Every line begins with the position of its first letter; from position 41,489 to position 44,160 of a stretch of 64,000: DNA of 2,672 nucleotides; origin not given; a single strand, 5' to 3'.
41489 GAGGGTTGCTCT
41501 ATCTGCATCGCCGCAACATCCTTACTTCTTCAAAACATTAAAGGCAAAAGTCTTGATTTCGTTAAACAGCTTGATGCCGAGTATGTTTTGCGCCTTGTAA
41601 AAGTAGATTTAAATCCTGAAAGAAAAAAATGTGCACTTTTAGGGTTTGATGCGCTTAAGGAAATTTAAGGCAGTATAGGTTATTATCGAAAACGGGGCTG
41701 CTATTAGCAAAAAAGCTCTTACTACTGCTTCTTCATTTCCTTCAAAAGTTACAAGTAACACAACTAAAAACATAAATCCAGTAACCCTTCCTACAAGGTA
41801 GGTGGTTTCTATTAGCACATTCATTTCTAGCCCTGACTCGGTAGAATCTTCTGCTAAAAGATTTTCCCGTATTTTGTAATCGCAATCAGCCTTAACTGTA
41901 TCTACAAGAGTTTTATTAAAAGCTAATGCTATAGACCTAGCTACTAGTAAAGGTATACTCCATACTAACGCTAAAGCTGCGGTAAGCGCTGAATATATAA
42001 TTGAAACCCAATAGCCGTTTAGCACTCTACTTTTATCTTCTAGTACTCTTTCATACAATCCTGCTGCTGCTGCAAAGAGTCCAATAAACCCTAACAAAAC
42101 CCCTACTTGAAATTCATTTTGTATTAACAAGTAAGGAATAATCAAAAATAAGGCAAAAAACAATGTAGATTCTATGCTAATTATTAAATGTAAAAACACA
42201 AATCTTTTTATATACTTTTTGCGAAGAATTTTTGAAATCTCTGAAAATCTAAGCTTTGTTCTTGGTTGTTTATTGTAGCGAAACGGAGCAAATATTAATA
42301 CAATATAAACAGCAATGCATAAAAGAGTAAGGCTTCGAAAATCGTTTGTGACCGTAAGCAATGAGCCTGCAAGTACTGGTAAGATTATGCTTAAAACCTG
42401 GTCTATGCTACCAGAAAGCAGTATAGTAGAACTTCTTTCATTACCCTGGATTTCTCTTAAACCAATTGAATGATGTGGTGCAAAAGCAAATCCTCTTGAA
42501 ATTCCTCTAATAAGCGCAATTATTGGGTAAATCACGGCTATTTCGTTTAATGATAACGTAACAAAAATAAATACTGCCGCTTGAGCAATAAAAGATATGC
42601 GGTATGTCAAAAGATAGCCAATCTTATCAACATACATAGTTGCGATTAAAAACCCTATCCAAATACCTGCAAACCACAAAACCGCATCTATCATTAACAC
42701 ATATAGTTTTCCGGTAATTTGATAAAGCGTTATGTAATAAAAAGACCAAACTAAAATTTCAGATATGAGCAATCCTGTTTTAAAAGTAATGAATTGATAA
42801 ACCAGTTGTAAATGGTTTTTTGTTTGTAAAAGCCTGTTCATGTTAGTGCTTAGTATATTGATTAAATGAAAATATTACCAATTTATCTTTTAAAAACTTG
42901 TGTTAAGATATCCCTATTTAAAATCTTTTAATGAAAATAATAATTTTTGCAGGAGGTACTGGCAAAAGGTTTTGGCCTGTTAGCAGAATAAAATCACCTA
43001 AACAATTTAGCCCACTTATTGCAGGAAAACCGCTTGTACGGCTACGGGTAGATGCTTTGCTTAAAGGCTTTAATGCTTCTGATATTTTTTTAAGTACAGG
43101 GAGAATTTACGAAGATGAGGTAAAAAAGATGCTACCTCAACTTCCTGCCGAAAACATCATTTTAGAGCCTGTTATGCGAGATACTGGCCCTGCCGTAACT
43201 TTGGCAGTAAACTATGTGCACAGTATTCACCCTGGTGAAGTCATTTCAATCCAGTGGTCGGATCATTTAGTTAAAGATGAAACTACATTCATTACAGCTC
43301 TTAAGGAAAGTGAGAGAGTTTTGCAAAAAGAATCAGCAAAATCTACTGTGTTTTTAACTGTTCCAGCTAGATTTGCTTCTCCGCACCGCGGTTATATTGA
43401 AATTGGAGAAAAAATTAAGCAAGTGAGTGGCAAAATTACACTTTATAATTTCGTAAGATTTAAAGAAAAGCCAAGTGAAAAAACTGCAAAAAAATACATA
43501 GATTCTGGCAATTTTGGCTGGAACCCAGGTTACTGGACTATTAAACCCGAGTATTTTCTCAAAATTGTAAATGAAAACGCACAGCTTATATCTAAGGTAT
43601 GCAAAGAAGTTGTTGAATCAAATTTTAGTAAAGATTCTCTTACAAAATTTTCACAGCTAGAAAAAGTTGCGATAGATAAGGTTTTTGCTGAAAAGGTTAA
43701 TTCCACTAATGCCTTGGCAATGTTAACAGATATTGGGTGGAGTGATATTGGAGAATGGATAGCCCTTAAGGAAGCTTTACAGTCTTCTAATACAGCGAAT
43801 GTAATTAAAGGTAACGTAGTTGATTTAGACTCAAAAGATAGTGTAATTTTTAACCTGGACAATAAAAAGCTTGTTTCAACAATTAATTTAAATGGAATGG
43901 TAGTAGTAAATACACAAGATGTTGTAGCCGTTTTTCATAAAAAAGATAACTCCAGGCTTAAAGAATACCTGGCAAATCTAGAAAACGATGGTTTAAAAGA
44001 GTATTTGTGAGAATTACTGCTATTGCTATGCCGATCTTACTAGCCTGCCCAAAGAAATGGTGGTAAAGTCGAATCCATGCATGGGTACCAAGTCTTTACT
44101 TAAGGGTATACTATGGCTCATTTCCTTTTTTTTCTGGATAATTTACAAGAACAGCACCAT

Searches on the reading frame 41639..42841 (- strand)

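Call 19: search_protein_families(library=pfam, proteins=[window:41639-42841:-], max_evalue=0.00001)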
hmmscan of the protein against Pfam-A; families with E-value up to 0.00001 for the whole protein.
window:41639-42841:- (400 aa): 1 family
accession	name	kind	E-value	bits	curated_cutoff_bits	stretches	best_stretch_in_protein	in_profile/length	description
PF07690.21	MFS_1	-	2.3e-07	30.5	33.4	1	53-298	38-291/347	Major Facilitator Superfamily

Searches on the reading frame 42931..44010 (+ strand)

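Call 19: search_protein_families(library=pfam, proteins=[window:42931-44010:+], max_evalue=0.00001)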
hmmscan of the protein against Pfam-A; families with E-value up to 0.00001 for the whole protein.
window:42931-44010:+ (359 aa): 2 families
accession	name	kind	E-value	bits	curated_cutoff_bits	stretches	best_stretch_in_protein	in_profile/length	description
PF00483.29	NTP_transferase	-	8.2e-27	94.8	21.2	1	3-284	2-240/245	Nucleotidyl transferase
PF22640.1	ManC_GMP_beta-helix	-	1.3e-07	31.9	27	1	294-347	1-52/55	MannoseP isomerase/GMP-like beta-helix domain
